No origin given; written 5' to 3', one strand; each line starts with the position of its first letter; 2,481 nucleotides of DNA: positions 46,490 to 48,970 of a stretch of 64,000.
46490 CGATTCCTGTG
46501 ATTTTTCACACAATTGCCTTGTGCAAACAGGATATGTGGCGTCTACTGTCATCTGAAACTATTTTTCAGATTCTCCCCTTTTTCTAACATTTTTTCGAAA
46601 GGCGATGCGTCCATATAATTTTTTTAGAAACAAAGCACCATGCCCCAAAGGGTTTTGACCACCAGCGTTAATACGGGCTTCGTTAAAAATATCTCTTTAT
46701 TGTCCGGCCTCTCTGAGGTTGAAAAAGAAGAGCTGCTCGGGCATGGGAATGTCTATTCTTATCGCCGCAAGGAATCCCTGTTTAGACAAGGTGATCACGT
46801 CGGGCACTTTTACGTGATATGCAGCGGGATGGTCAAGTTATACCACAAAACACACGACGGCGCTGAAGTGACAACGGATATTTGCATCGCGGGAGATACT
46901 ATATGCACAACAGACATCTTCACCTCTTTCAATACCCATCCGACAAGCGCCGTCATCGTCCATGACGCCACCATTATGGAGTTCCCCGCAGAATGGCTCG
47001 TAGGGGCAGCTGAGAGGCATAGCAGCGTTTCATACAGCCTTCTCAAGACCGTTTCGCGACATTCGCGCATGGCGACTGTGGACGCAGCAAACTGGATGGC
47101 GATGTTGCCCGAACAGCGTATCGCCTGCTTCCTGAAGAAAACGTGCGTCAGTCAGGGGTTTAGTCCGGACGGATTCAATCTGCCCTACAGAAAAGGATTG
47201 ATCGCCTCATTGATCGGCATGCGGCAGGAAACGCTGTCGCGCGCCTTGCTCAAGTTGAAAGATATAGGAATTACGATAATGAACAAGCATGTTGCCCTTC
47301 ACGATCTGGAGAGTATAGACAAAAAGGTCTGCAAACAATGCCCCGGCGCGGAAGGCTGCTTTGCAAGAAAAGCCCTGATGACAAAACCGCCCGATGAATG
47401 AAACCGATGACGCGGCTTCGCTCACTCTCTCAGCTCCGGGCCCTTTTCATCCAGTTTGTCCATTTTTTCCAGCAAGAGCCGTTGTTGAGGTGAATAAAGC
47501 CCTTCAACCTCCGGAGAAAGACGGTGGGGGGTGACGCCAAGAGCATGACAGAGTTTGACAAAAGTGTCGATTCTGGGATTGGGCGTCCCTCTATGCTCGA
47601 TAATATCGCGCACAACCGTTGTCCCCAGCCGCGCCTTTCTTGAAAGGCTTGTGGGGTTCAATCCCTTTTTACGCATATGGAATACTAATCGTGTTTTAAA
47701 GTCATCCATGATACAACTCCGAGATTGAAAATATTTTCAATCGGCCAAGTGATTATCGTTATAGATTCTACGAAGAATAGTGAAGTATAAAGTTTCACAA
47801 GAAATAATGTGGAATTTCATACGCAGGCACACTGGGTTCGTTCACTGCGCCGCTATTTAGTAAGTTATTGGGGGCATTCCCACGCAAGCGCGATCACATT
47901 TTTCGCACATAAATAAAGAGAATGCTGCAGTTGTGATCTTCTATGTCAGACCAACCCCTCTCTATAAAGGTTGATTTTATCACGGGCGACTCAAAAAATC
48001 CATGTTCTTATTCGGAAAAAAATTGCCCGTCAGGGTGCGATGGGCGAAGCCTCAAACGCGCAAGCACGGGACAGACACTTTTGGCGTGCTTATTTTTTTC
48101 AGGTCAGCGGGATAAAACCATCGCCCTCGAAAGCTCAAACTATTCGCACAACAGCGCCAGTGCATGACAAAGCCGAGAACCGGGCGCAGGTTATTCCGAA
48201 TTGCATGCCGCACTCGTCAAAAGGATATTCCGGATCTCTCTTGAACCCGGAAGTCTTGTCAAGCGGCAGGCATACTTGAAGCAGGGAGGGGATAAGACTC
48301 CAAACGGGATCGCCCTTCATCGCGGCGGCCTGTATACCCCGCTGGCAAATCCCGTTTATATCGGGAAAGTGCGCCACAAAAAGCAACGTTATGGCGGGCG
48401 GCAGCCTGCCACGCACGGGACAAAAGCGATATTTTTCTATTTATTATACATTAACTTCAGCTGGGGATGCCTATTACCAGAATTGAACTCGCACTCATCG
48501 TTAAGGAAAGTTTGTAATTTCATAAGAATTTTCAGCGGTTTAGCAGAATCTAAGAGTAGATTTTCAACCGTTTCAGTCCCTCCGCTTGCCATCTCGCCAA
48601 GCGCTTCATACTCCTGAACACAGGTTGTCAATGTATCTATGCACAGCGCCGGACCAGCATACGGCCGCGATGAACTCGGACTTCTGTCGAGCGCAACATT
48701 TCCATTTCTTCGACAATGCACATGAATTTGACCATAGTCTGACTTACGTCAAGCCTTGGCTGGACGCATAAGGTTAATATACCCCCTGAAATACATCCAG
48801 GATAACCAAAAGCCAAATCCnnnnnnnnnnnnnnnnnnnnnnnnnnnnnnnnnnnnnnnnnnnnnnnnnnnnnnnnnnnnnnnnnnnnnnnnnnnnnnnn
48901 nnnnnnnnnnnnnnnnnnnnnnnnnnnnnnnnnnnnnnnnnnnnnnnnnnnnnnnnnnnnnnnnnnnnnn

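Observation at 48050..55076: Complete N-type ATPase operon in a 6.5-kb cassette bounded by a perfect 18-bp direct repeat, wedged between a decayed recombinase gene and tRNA-Val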

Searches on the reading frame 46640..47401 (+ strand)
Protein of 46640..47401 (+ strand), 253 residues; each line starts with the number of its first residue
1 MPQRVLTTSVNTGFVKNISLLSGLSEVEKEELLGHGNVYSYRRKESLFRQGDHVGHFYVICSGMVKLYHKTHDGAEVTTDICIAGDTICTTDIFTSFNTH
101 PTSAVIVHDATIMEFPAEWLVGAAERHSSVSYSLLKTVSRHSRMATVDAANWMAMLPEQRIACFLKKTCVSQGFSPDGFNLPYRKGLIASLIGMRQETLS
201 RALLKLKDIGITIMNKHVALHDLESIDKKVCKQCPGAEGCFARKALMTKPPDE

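Call 10: search_protein_families(library=pfam, proteins=[window:46640-47401:+], max_evalue=0.01)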
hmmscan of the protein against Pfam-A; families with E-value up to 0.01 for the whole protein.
window:46640-47401:+ (253 aa): 2 families
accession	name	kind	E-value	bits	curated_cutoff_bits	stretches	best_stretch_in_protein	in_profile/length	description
PF00027.35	cNMP_binding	-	3.2e-14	53.1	27.5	1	40-120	3-82/89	Cyclic nucleotide-binding domain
PF13545.12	HTH_Crp_2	-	1.9e-08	34.6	27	1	159-224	1-65/70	Crp-like helix-turn-helix domain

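Call 63: find_homologous_proteins(query=window:46640-47401:+, max_evalue=1e-20)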
Query window:46640-47401:+ (253 aa): 10 proteins with E <= 1e-20 among 292 candidates.
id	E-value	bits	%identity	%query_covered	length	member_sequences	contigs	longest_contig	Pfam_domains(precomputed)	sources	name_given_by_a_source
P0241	3.2e-168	575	100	100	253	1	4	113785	PF13545.13,PF00027.36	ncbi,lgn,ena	-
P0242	1.8e-98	347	65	98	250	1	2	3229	PF13545.13,PF00027.36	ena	-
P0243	2.4e-87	311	58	98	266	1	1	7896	PF13545.13,PF00027.36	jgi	jgi:CRP-like cAMP-binding protein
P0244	1.1e-86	309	65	85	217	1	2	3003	PF13545.13,PF00027.36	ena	-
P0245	4.4e-73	264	56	87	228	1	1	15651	PF13545.13,PF00027.36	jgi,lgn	-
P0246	1.7e-71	259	54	88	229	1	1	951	PF13545.13,PF00027.36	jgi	jgi:CRP-like cAMP-binding protein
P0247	5.3e-71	257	55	87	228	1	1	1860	PF13545.13,PF00027.36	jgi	jgi:CRP-like cAMP-binding protein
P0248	2.8e-69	251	54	87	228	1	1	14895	PF13545.13,PF00027.36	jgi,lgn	-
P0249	1.8e-65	239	45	98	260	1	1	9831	PF13545.13,PF00027.36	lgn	-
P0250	1.4e-64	236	46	97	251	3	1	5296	PF13545.13,PF00027.36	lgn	-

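Call 64: find_encoding_contigs(protein=P0243, flank=10000, max_places=2)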
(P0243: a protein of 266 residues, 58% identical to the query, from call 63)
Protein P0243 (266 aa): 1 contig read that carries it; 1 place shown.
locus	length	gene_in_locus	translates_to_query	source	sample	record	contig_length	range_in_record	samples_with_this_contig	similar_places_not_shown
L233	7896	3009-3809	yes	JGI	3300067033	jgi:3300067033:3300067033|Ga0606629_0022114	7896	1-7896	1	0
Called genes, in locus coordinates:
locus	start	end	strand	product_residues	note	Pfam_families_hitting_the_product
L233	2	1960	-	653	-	?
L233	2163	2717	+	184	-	PF04542:Sigma70_r2, PF22029:PhyR_sigma2 (weak), PF07638:Sigma70_ECF (weak), PF08281:Sigma70_r4_2, PF04545:Sigma70_r4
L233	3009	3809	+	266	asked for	PF00027:cNMP_binding, PF13545:HTH_Crp_2 (weak)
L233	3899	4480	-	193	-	PF04366:Ysc84 (weak)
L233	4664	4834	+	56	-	-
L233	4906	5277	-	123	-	-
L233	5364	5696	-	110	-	PF00581:Rhodanese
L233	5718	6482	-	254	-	PF05494:MlaC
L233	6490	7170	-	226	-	PF00691:OmpA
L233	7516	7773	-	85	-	-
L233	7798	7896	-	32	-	?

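Call 65: find_encoding_contigs(protein=P0245, flank=10000, max_places=2)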
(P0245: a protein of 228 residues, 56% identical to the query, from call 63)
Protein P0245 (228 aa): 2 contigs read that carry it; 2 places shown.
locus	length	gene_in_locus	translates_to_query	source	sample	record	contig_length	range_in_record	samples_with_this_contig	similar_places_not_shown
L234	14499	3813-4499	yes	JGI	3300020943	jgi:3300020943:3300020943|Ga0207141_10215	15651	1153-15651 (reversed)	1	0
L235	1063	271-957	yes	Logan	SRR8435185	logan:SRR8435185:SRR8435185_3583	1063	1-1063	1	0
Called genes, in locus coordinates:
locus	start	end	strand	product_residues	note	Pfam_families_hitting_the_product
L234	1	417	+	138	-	?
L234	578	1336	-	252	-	PF16715:CDPS (weak)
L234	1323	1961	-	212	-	PF01381:HTH_3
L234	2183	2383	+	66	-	-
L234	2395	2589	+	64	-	-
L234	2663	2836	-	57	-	-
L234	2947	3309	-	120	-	PF13560:HTH_31 (weak), PF01381:HTH_3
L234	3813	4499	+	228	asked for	PF00027:cNMP_binding, PF13545:HTH_Crp_2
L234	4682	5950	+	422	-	PF00989:PAS, PF13188:PAS_8 (weak), PF08448:PAS_4, PF13426:PAS_9, PF08447:PAS_3 (weak), PF00512:HisKA, PF02518:HATPase_c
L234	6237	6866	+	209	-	PF13560:HTH_31, PF01381:HTH_3, PF07883:Cupin_2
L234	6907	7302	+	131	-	-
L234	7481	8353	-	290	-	PF00459:Inositol_P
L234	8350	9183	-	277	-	PF01435:Peptidase_M48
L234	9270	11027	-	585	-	PF01343:Peptidase_S49, PF25145:NfeD1b_N (weak), PF01343:Peptidase_S49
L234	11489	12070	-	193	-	-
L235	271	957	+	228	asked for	PF00027:cNMP_binding, PF13545:HTH_Crp_2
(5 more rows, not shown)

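Call 66: find_encoding_contigs(protein=P0242, flank=10000, max_places=2)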
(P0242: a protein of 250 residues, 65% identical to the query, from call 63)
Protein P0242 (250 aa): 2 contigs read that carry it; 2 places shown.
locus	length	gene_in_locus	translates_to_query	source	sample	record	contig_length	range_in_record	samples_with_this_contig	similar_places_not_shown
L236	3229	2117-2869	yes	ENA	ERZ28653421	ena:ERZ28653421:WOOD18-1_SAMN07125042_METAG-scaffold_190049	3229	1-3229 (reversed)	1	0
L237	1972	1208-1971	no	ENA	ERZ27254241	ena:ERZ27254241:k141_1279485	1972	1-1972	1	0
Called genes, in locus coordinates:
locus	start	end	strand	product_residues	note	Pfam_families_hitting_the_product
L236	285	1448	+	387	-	PF00989:PAS, PF13188:PAS_8 (weak), PF08448:PAS_4, PF13426:PAS_9, PF08447:PAS_3 (faint), PF00512:HisKA (weak), PF02518:HATPase_c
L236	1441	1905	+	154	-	PF00072:Response_reg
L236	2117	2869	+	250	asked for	PF00027:cNMP_binding, PF13545:HTH_Crp_2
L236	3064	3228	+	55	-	?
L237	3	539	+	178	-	?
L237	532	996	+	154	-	PF00072:Response_reg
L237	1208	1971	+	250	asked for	PF00027:cNMP_binding, PF13545:HTH_Crp_2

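Call 92: find_encoding_contigs(protein=P0241, flank=10000, max_places=10)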
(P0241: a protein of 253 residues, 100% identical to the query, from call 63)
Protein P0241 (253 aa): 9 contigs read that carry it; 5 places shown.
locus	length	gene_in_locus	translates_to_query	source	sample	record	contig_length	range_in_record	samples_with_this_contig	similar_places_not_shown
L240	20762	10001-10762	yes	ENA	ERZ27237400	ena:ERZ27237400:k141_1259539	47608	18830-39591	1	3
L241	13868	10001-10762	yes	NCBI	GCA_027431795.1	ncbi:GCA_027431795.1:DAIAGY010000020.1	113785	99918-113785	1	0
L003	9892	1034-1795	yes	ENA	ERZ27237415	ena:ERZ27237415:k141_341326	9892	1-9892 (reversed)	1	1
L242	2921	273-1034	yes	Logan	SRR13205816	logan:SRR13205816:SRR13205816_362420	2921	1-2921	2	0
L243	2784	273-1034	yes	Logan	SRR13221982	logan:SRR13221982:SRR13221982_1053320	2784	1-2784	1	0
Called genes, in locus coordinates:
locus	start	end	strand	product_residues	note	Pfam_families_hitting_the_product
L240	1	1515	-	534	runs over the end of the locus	PF00083:Sugar_tr, PF07690:MFS_1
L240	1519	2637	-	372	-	PF25917:BSH_RND (weak), PF25885:HH_EMRA, PF25954:Beta-barrel_RND_2 (weak), PF25963:Beta-barrel_AAEA, PF25990:Beta-barrel_YknX (weak)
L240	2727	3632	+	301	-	PF00126:HTH_1, PF03466:LysR_substrate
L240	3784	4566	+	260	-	-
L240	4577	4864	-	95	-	-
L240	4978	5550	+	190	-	PF04366:Ysc84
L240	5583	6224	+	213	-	PF00691:OmpA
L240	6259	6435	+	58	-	-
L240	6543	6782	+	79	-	PF13441:Gly-zipper_YMGG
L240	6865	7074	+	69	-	PF05532:CsbD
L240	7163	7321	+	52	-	-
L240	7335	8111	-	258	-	PF04264:YceI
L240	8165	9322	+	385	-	PF00989:PAS, PF08448:PAS_4, PF13188:PAS_8 (weak), PF13426:PAS_9, PF08447:PAS_3 (weak), PF13596:PAS_10, PF02518:HATPase_c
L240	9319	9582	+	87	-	PF00072:Response_reg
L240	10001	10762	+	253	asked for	PF00027:cNMP_binding, PF13545:HTH_Crp_2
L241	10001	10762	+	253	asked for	PF00027:cNMP_binding, PF13545:HTH_Crp_2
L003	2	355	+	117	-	?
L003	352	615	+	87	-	PF00072:Response_reg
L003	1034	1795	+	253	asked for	PF00027:cNMP_binding, PF13545:HTH_Crp_2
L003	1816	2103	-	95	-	-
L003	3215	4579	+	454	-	PF02874:ATP-synt_ab_N (weak), PF00006:ATP-synt_ab, PF22919:ATP-synt_VA_C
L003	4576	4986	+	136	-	PF02823:ATP-synt_DE_N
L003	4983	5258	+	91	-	PF09527:ATPase_gene1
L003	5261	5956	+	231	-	PF00119:ATP-synt_A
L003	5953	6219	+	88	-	PF00137:ATP-synt_C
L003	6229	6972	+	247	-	PF00430:ATP-synt_B, PF00213:OSCP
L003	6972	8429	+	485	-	PF00006:ATP-synt_ab, PF00306:ATP-synt_ab_C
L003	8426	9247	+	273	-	PF00231:ATP-synt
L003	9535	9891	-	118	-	?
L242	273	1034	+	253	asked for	PF00027:cNMP_binding, PF13545:HTH_Crp_2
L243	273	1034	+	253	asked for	PF00027:cNMP_binding, PF13545:HTH_Crp_2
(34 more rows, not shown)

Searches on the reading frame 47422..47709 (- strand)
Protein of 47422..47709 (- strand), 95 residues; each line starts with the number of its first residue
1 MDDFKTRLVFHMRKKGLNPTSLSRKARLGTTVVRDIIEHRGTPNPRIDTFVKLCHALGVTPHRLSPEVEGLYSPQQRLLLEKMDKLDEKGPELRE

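Call 10: search_protein_families(library=pfam, proteins=[window:47422-47709:-], max_evalue=0.01)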
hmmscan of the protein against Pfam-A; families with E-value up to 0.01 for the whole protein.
window:47422-47709:- (95 aa): 2 families
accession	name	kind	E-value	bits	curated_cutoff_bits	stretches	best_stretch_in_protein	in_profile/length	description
PF13443.12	HTH_26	-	0.00064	20.4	22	1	12-61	6-54/63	Cro/C1-type HTH DNA-binding domain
PF01381.28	HTH_3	-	0.0044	17.5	23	1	14-62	7-53/55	Helix-turn-helix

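Call 36: search_protein_families(library=pfam, proteins=[window:47422-47709:-], max_evalue=1)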
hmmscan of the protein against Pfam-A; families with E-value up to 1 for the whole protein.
window:47422-47709:- (95 aa): 2 families
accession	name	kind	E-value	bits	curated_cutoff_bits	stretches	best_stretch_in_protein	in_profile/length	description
PF13443.12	HTH_26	-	0.00064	20.4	22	1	12-61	6-54/63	Cro/C1-type HTH DNA-binding domain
PF01381.28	HTH_3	-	0.0044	17.5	23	1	14-62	7-53/55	Helix-turn-helix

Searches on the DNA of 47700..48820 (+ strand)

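Call 61: search_dna_similar(query=window:47700-48820:+, collection=plasmids, mode=distant, max_rows=10)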
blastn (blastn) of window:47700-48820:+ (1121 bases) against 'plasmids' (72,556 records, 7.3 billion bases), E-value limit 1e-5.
No match.

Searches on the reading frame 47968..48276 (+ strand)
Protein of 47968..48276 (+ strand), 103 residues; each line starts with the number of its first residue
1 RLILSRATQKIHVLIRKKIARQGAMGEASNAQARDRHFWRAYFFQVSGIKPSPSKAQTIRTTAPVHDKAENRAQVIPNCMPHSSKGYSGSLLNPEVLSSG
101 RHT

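Call 16: search_protein_families(library=pfam, proteins=[window:47968-48276:+], max_evalue=10)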
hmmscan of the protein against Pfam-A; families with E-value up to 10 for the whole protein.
seq(103 aa): 1 family
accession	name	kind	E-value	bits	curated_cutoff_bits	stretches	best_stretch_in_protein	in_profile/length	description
PF13893.12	RRM_5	-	0.17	12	27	1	9-66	55-111/125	RNA recognition motif. (a.k.a. RRM, RBD, or RNP domain)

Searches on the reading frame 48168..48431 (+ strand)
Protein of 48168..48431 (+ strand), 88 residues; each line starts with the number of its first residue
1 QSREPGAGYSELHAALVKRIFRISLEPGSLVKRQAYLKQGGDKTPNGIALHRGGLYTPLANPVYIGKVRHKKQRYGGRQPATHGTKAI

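Call 16: search_protein_families(library=pfam, proteins=[window:48168-48431:+], max_evalue=10)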
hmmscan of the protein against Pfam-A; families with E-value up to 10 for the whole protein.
seq(88 aa): 1 family
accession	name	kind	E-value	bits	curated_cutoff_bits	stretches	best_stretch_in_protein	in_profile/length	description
PF07508.19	Recombinase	-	8.7e-06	26.4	21.1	1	13-74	3-64/102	Recombinase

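Call 60: search_dna_similar(query=window:48168-48431:+, collection=plasmids, mode=protein, max_evalue=0.001, max_rows=10)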
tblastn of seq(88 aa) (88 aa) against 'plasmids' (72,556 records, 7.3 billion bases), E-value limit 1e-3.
No match.

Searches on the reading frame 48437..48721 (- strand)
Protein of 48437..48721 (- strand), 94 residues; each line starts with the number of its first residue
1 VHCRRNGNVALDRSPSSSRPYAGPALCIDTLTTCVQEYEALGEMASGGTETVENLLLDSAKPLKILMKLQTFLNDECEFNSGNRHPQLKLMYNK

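Call 36: search_protein_families(library=pfam, proteins=[window:48437-48721:-], max_evalue=1)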
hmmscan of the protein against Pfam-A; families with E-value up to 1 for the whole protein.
window:48437-48721:- (94 aa): 0 families

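Call 37: search_protein_families(library=ncbifam, proteins=[window:48437-48721:-], max_evalue=0.001)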
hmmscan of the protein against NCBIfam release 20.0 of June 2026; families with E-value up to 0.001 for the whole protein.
window:48437-48721:- (94 aa): 0 families

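Call 74: search_protein_representatives(protein=window:48437-48721:-)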
Query: 94 residues. Proteins with E-value up to 0.001 (for the whole library): 1; up to 1e-10: 0; up to 1e-30: 0. The best 1 are listed.
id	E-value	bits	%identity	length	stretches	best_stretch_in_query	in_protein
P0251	8.4e-07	45.2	40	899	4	7-47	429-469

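Call 75: search_protein_families(library=pfam, proteins=[P0251], max_evalue=0.01)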
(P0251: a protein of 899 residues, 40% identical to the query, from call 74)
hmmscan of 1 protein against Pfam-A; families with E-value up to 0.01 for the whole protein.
P0251 (899 aa): 10 families
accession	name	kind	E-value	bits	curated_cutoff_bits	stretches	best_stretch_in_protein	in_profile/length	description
PF17615.7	C166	-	5.2e-64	216.1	36.7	4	712-841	30-169/171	Family of unknown function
PF12296.13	HsbA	-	1.7e-17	64.5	33.5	4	557-641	8-91/121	Hydrophobic surface binding protein A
PF03145.22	Sina_TRAF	-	2.6e-05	25.1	24.8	0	361-407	41-87/97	Sina, TRAF-like domain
PF10241.14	KxDL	-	4.4e-05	24.1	27.2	0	369-408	37-76/86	Uncharacterized conserved protein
PF23273.1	DUF7076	-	8.6e-05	23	27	0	833-873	52-91/119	Domain of unknown function (DUF7076)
PF19155.6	DUF5837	-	0.00028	21.5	25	0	265-292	14-41/63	Family of unknown function (DUF5837)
PF24840.1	NTF2_SigF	-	0.00028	21.2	25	0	771-836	14-79/170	SigF NTF2-like domain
PF19926.4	DUF6389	-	0.00075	19.4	27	0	457-506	71-120/149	Family of unknown function (DUF6389)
PF19352.4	TetR_C_38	-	0.00097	19.7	23.9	0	109-131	18-40/135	Tetracyclin repressor-like, C-terminal domain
PF10902.13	WYL_2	-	0.0069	17.1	26.7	0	340-373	9-42/74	WYL_2, Sm-like SH3 beta-barrel fold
